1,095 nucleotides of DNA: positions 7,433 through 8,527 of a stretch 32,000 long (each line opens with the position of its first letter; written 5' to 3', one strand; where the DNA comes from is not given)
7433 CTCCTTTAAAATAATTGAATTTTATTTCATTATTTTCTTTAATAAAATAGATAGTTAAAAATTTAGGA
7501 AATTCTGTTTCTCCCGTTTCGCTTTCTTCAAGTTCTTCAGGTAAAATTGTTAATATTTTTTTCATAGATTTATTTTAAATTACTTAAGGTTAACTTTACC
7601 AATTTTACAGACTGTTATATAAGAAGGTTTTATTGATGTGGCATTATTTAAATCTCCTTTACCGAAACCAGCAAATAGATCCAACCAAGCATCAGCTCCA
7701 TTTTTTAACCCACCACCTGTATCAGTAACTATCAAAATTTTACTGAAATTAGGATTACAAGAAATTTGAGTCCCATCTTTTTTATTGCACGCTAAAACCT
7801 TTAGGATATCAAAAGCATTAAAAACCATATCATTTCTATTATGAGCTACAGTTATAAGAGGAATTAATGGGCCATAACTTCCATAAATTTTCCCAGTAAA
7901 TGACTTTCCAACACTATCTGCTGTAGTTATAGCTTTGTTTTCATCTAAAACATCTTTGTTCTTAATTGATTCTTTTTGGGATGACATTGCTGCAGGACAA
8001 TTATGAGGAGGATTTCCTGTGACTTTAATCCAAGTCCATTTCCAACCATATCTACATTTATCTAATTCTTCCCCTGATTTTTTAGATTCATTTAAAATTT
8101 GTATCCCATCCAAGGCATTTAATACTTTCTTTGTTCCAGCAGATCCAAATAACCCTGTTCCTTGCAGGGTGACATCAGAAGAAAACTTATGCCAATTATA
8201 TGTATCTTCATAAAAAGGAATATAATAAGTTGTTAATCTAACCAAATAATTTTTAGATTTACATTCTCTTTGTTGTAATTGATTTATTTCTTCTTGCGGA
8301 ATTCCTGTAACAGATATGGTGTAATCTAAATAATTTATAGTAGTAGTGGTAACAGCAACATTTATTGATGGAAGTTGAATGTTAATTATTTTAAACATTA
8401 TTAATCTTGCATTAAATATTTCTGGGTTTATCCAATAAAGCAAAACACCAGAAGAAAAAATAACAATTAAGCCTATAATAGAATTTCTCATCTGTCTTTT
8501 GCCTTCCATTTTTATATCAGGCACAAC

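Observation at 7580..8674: Pilin-like VirB2/TrbC membrane hairpin fused to an MltA/3D-type lytic transglycosylase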

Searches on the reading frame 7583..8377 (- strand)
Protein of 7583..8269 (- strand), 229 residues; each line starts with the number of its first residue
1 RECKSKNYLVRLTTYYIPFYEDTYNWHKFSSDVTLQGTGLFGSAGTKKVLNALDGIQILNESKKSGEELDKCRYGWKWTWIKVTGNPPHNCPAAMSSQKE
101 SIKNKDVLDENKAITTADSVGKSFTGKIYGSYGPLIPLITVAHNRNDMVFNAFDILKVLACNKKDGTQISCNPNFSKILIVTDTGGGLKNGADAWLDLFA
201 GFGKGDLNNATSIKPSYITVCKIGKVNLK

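Call 16: search_solved_structures(query=A2, max_evalue=10, show_alignments=3)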
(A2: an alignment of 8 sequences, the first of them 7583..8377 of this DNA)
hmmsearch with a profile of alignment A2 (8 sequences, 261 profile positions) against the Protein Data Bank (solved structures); distinct sequences matched with E-value up to 10: 1.
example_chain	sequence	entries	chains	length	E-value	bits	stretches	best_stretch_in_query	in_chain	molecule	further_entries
4dwl_A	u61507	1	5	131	1.1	11.6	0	31-72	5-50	Bbp7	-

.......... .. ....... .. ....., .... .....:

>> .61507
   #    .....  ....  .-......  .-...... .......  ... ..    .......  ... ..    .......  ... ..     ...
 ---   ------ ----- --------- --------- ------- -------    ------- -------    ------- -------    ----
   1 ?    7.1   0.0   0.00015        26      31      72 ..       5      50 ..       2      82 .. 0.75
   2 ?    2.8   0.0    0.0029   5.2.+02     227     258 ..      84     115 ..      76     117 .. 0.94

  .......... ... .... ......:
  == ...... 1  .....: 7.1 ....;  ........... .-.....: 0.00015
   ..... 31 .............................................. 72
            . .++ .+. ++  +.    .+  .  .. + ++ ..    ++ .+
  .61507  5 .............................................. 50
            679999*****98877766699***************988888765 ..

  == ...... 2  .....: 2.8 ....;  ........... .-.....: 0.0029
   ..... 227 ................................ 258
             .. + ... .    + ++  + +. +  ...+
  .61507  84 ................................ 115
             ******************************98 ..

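Call 40: search_protein_representatives(alignment_id=A2)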
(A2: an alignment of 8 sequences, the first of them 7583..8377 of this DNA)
Query: 8 sequences, 261 profile positions. Proteins with E-value up to 0.001 (for the whole library): 5; up to 1e-10: 3; up to 1e-30: 3. The best 5 are listed.
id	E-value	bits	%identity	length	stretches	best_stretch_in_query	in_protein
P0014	2.8e-97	341.3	-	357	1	2-260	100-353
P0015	1.3e-68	247.4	-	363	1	3-257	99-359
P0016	6.3e-64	232.0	-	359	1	12-256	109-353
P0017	4.2e-07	45.8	-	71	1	166-218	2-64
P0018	5.1e-06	42.2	-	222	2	44-84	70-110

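Call 42: search_protein_families(library=pfam, proteins=[P0018, P0014, P0015, P0016, P0017], max_evalue=1)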
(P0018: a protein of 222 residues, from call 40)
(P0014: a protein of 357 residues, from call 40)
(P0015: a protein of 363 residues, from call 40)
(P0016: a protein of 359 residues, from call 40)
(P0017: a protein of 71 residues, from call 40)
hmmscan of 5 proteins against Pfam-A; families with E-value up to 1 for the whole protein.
P0018 (222 aa): 1 family
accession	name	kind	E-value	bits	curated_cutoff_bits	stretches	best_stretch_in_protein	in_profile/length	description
PF06725.17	3D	-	3.5e-17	62.8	23.8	1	147-217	1-70/72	3D domain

P0014 (357 aa): 3 families
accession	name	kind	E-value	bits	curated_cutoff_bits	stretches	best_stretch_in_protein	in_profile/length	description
PF18895.5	T4SS_pilin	-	1.6e-06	28.5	26.6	1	11-81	1-71/71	Type IV secretion system pilin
PF14395.11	COOH-NH2_lig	-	0.03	14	25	1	219-285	27-94/254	Phage phiEco32-like COOH.NH2 ligase-type 2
PF11204.13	DUF2985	-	0.14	12.7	22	1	17-72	8-63/78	Protein of unknown function (DUF2985)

P0015 (363 aa): 3 families
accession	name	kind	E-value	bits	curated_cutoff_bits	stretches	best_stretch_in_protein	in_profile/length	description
PF18895.5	T4SS_pilin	-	7.5e-05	23.2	26.6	1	15-80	6-71/71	Type IV secretion system pilin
PF02673.24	BacA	-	0.039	14.1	33.4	1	20-92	43-118/257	Bacitracin resistance protein BacA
PF01988.24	VIT1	-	0.73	10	28.1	0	27-73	167-209/214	VIT family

P0016 (359 aa): 3 families
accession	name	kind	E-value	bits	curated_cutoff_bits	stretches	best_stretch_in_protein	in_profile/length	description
PF18895.5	T4SS_pilin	-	3.3e-07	30.7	26.6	1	13-80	4-71/71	Type IV secretion system pilin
PF14110.11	DUF4282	-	0.033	15.2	27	1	16-102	11-85/86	Domain of unknown function (DUF4282)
PF02673.24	BacA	-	0.095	12.8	33.4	1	21-88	44-114/257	Bacitracin resistance protein BacA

P0017 (71 aa): 2 families
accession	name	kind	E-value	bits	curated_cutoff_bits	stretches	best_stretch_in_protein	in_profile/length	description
PF17442.7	U62_UL91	-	0.022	15.2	25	1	40-61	5-26/65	Functional domain of U62 and UL91 proteins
PF00960.24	Neocarzinostat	-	0.069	13.6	25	1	24-68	15-61/110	Neocarzinostatin family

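Call 43: search_solved_structures(query=P0018, max_evalue=1, show_alignments=3)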
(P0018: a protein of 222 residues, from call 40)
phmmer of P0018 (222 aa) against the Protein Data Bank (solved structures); distinct sequences matched with E-value up to 1: 14.
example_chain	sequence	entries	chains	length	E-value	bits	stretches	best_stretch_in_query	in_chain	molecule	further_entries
2ae0_X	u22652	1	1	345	1.7e-06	31.1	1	146-220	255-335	Membrane-bound lytic murein transglycosylase A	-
2gae_A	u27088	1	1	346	1.8e-06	31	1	146-220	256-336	Membrane-bound lytic murein transglycosylase A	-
6qk4_B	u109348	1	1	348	1.7e-05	27.8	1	136-218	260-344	Membrane-bound lytic murein transglycosylase A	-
2pic_A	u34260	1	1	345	2.2e-05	27.4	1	146-220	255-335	Membrane-bound lytic murein transglycosylase A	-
2pi8_A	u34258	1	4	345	2.2e-05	27.4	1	146-220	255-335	Membrane-bound lytic murein transglycosylase A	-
2pjj_A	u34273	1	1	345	2.2e-05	27.4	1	146-220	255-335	Membrane-bound lytic murein transglycosylase A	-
4wli_A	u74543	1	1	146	0.00016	24.6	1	144-221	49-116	YuiC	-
4wlk_A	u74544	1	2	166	0.00021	24.2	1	145-221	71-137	YuiC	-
4wjt_A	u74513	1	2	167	0.00022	24.2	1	145-221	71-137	Uncharacterized protein YuiC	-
7esj_A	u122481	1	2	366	0.0039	20.1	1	144-217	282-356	membrane-bound lytic murein transglycosylase A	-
3gpd_R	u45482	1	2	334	0.22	14.3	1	130-195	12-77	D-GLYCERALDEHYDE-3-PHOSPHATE DEHYDROGENASE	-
4o59_O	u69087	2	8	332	0.23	14.3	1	131-194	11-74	Glyceraldehyde-3-phosphate dehydrogenase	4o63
7u5m_A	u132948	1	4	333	0.23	14.3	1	131-194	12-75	Glyceraldehyde-3-phosphate dehydrogenase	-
1j0x_O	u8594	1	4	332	0.87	12.4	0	130-194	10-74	glyceraldehyde-3-phosphate dehydrogenase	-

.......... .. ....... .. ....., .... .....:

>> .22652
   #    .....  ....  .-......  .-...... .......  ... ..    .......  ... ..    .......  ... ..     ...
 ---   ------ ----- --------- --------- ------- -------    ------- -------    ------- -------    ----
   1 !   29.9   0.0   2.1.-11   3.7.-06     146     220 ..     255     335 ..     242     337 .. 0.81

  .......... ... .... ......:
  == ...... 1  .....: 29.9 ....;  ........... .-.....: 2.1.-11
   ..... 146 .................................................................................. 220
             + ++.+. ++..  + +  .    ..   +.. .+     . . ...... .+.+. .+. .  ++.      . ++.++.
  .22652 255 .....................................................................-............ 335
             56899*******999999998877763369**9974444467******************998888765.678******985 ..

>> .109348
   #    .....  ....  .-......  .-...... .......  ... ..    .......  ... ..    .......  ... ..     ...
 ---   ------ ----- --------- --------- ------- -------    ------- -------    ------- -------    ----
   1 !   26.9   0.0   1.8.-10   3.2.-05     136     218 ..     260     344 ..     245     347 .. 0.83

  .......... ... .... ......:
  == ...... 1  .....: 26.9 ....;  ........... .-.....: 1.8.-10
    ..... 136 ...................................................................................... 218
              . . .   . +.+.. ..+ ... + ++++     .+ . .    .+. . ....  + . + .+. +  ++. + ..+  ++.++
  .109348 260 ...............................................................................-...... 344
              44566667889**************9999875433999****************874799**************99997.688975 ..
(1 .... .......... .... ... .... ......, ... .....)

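Call 45: find_homologous_proteins(query=P0018, max_evalue=0.001)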
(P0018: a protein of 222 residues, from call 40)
Query P0018 (222 aa): 94 proteins with E <= 0.001 among 264 candidates.
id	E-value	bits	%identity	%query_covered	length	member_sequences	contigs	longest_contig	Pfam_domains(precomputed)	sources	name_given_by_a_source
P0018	2.2e-147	507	100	100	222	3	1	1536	PF06725.18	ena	-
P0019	2.1e-22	98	100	24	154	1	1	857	-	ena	-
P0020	3.8e-14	71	50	41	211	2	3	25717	PF01464.26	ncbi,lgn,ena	-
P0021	2.7e-12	65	87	20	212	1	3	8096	-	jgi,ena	-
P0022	1.6e-9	56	52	35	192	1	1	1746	PF06725.18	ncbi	-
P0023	2.1e-8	52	47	34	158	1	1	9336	PF06725.18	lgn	-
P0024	3.4e-8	51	52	31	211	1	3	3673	PF06725.18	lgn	-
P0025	6.0e-8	51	46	41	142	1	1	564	PF06725.18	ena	-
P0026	1.2e-7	50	46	37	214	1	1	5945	PF06725.18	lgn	-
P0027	6.5e-7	47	50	28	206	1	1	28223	PF06725.18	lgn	-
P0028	2.9e-6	45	37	47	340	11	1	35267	PF06725.18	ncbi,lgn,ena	-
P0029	7.4e-6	44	36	39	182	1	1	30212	PF06725.18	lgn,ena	-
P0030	1.1e-5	43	53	31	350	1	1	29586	PF03990.21,PF07501.18,PF06725.18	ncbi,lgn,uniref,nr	ncbi:3D domain-containing protein [Clostridium sp.]|uniref:3D domain-containing protein n=1 Tax=Clos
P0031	1.9e-5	42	52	31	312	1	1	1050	PF03990.21,PF07501.18,PF06725.18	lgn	-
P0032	2.4e-5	42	52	31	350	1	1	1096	PF03990.21,PF07501.18,PF06725.18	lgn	-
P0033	2.4e-5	42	52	31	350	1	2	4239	PF03990.21,PF07501.18,PF06725.18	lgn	-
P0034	2.4e-5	42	52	31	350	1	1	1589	PF03990.21,PF07501.18,PF06725.18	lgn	-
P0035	2.4e-5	42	52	31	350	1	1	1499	PF03990.21,PF07501.18,PF06725.18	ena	-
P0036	2.4e-5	42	52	31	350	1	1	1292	PF03990.21,PF07501.18,PF06725.18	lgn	-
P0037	2.8e-5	42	48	32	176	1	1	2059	PF06725.18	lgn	-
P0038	3.0e-5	42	55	31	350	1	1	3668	PF03990.21,PF07501.18,PF06725.18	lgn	-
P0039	3.1e-5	42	52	31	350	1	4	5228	PF03990.21,PF07501.18,PF06725.18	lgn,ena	-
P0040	3.2e-5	42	52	31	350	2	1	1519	PF03990.21,PF07501.18,PF06725.18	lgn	-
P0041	3.2e-5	42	55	31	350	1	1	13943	PF03990.21,PF07501.18,PF06725.18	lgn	-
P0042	3.2e-5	42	52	31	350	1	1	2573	PF03990.21,PF07501.18,PF06725.18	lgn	-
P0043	3.4e-5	42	52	31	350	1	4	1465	PF03990.21,PF07501.18,PF06725.18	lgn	-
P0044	3.4e-5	42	53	31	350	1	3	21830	PF03990.21,PF07501.18,PF06725.18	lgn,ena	-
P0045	3.4e-5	42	53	31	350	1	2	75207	PF03990.21,PF07501.18,PF06725.18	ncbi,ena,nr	ncbi:MAG: G5 domain-containing protein [Clostridium sp.]|nr:G5 domain-containing protein [Clostridiu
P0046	3.4e-5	42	52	31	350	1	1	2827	PF03990.21,PF07501.18,PF06725.18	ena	-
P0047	3.4e-5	42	52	31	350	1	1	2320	PF03990.21,PF07501.18,PF06725.18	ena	-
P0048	3.7e-5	42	52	31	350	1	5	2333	PF03990.21,PF07501.18,PF06725.18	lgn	-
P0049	4.2e-5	41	48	32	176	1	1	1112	PF06725.18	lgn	-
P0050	4.3e-5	41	51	27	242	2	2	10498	PF01476.27,PF06725.18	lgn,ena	-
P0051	4.9e-5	41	53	31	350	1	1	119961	PF03990.21,PF07501.18,PF06725.18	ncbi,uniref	ncbi:3D domain-containing protein [Clostridium nigeriense]|uniref:3D domain-containing protein n=1 T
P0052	5.2e-5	41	53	31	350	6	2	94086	PF03990.21,PF07501.18,PF06725.18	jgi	jgi:uncharacterized protein YabE (DUF348 family)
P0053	5.6e-5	41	52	31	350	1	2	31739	PF03990.21,PF07501.18,PF06725.18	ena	-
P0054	5.7e-5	41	53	31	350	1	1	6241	PF03990.21,PF07501.18,PF06725.18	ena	-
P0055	5.7e-5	41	53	31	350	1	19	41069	PF03990.21,PF07501.18,PF06725.18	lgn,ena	-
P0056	5.7e-5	41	53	31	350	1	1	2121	PF03990.21,PF07501.18,PF06725.18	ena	-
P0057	5.9e-5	41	52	31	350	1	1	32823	PF03990.21,PF07501.18,PF06725.18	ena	-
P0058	5.9e-5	41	53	31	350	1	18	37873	PF03990.21,PF07501.18,PF06725.18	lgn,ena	-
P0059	5.9e-5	41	53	31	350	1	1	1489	PF03990.21,PF07501.18,PF06725.18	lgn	-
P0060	5.9e-5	41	53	31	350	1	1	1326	PF03990.21,PF07501.18,PF06725.18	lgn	-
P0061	6.1e-5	41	42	42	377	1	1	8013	PF03990.21,PF07501.18,PF06725.18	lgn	-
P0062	6.3e-5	41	53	31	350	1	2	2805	PF03990.21,PF07501.18,PF06725.18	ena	-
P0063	6.8e-5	41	51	27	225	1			PF06725.18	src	-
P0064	7.0e-5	41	52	31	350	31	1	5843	PF03990.21,PF07501.18,PF06725.18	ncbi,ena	-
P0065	7.8e-5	40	54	30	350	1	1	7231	PF03990.21,PF07501.18,PF06725.18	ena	-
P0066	9.1e-5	40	40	38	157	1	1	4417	PF06725.18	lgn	-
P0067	9.5e-5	40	54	30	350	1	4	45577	PF03990.21,PF07501.18,PF06725.18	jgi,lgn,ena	-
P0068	1.1e-4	40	54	30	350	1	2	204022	PF03990.21,PF07501.18,PF06725.18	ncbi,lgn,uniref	ncbi:3D domain-containing protein [Clostridium nigeriense]|uniref:3D domain-containing protein n=1 T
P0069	1.1e-4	40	53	31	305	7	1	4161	PF03990.21,PF07501.18,PF06725.18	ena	-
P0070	1.1e-4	40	51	33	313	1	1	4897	PF01476.27,PF06725.18,PF23473.2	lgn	-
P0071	1.1e-4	40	49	30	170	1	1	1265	PF06725.18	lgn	-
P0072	1.1e-4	40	53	31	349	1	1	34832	PF03990.21,PF07501.18,PF06725.18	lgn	-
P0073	1.1e-4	40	34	57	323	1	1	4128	PF06725.18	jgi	jgi:3D (Asp-Asp-Asp) domain-containing protein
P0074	1.2e-4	40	51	31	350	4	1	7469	PF03990.21,PF07501.18,PF06725.18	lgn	-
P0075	1.2e-4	40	49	27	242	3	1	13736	PF01476.27,PF06725.18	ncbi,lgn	ncbi:MAG: 3D domain-containing protein [Tumebacillaceae bacterium]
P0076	1.3e-4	40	54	30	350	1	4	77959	PF03990.21,PF07501.18,PF06725.18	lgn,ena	-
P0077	1.3e-4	40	54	30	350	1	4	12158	PF03990.21,PF07501.18,PF06725.18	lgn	-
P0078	1.3e-4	40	53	29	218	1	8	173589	PF06725.18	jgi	jgi:3D (Asp-Asp-Asp) domain-containing protein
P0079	1.4e-4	40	52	31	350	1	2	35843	PF03990.21,PF07501.18,PF06725.18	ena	-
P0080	1.4e-4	40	52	31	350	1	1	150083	PF03990.21,PF07501.18,PF06725.18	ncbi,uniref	ncbi:DUF348 domain-containing protein [Clostridium tertium]|uniref:Cell wall-binding protein YocH n=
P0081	1.4e-4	40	53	31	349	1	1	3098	PF03990.21,PF07501.18,PF06725.18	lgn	-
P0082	1.4e-4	40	53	31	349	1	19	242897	PF03990.21,PF07501.18,PF06725.18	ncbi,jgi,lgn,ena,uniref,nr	ncbi:3D domain-containing protein [Clostridium sp.]|uniref:3D domain-containing protein n=1 Tax=Clos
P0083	1.4e-4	40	53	31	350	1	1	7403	PF03990.21,PF07501.18,PF06725.18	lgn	-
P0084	1.4e-4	40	53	31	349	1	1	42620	PF03990.21,PF07501.18,PF06725.18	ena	-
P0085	1.4e-4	40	53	31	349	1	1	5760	PF03990.21,PF07501.18,PF06725.18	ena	-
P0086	1.4e-4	40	53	31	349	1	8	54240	PF03990.21,PF07501.18,PF06725.18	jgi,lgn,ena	jgi:uncharacterized protein YabE (DUF348 family)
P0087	1.4e-4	40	52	31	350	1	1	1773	PF03990.21,PF07501.18,PF06725.18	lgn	-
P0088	1.4e-4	40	54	30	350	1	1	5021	PF03990.21,PF07501.18,PF06725.18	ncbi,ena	-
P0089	1.4e-4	40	53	31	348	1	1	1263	PF03990.21,PF07501.18,PF06725.18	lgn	-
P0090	1.4e-4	40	53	31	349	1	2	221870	PF03990.21,PF07501.18,PF06725.18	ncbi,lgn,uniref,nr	ncbi:3D domain-containing protein [Clostridium tertium]|uniref:3D domain-containing protein n=1 Tax=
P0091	1.4e-4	40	53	31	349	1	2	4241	PF03990.21,PF07501.18,PF06725.18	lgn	-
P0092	1.4e-4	40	53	31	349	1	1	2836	PF03990.21,PF07501.18,PF06725.18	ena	-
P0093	1.4e-4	40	53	31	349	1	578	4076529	PF03990.21,PF07501.18,PF06725.18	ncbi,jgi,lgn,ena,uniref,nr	ncbi:3D domain-containing protein [Clostridium tertium]|jgi:uncharacterized protein YabE (DUF348 fam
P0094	1.4e-4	40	53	31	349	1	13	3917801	PF03990.21,PF07501.18,PF06725.18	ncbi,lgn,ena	ncbi:3D domain-containing protein [Clostridium tertium]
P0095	1.4e-4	40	53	31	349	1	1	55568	PF03990.21,PF07501.18,PF06725.18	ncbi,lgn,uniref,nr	ncbi:3D domain-containing protein [Clostridium tertium]|uniref:3D domain-containing protein n=1 Tax=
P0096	1.4e-4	40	54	30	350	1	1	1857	PF03990.21,PF07501.18,PF06725.18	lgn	-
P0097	1.5e-4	40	54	30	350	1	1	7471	PF03990.21,PF07501.18,PF06725.18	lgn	-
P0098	1.5e-4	40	54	30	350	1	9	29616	PF03990.21,PF07501.18,PF06725.18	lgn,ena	-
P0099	1.5e-4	40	53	31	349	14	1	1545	PF03990.21,PF07501.18,PF06725.18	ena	-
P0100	1.6e-4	39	53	31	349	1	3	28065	PF03990.21,PF07501.18,PF06725.18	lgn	-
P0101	1.6e-4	39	53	31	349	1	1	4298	PF03990.21,PF07501.18,PF06725.18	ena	-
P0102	1.9e-4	39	53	31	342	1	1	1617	PF03990.21,PF07501.18,PF06725.18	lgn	-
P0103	2.0e-4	39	54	30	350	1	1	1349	PF03990.21,PF07501.18,PF06725.18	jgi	jgi:uncharacterized protein YabE (DUF348 family)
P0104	3.0e-4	38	52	31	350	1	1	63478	PF03990.21,PF07501.18,PF06725.18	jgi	jgi:uncharacterized protein YabE (DUF348 family)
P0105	3.4e-4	38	51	31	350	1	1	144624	PF03990.21,PF07501.18,PF06725.18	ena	-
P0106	3.4e-4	38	51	31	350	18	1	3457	PF03990.21,PF07501.18,PF06725.18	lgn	-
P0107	3.5e-4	38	54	30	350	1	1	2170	PF03990.21,PF07501.18,PF06725.18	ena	-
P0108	4.0e-4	38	57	27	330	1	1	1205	PF03990.21,PF07501.18,PF06725.18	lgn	-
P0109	7.3e-4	37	53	30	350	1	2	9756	PF03990.21,PF07501.18,PF06725.18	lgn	-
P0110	7.6e-4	37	51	30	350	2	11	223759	PF03990.21,PF07501.18,PF06725.18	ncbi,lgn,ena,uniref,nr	ncbi:DUF348 domain-containing protein [Clostridium sartagoforme]|uniref:DUF348 domain-containing pro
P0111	9.9e-4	37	39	41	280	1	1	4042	PF06725.18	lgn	-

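Call 62: predict_structure(alignment_id=A4)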
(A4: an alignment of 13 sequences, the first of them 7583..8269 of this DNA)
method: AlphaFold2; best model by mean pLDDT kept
length: 229 residues; sequences in the alignment: 13
mean_pLDDT: 86.6   pTM: 0.85
mean pLDDT of the five models: 86.6, 83.0, 82.6, 69.9, 43.2
residues with pLDDT >= 90: 140; 70-90: 59; 50-70: 28; < 50: 2
segments of 3 or more residues with pLDDT < 50: none
pLDDT, mean of each block of 10 residues (from residue 1): 92 94 88 91 91 93 87 69 66 60 77 94 91 93 86 96 95 95 75 82 95 96 86
secondary structure, 60 per line:
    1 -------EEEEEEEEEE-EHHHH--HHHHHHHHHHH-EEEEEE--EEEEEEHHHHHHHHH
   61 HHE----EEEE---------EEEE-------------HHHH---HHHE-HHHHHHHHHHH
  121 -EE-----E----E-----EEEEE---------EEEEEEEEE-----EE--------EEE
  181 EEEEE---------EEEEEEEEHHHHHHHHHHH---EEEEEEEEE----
elements in order: E8-17 H20-23 H26-36 E38-43 E46-51 H52-62 E68-71 E81-84 H98-101 H110-120 E140-144 E154-162 E178-185 E195-202 H203-213 E217-225
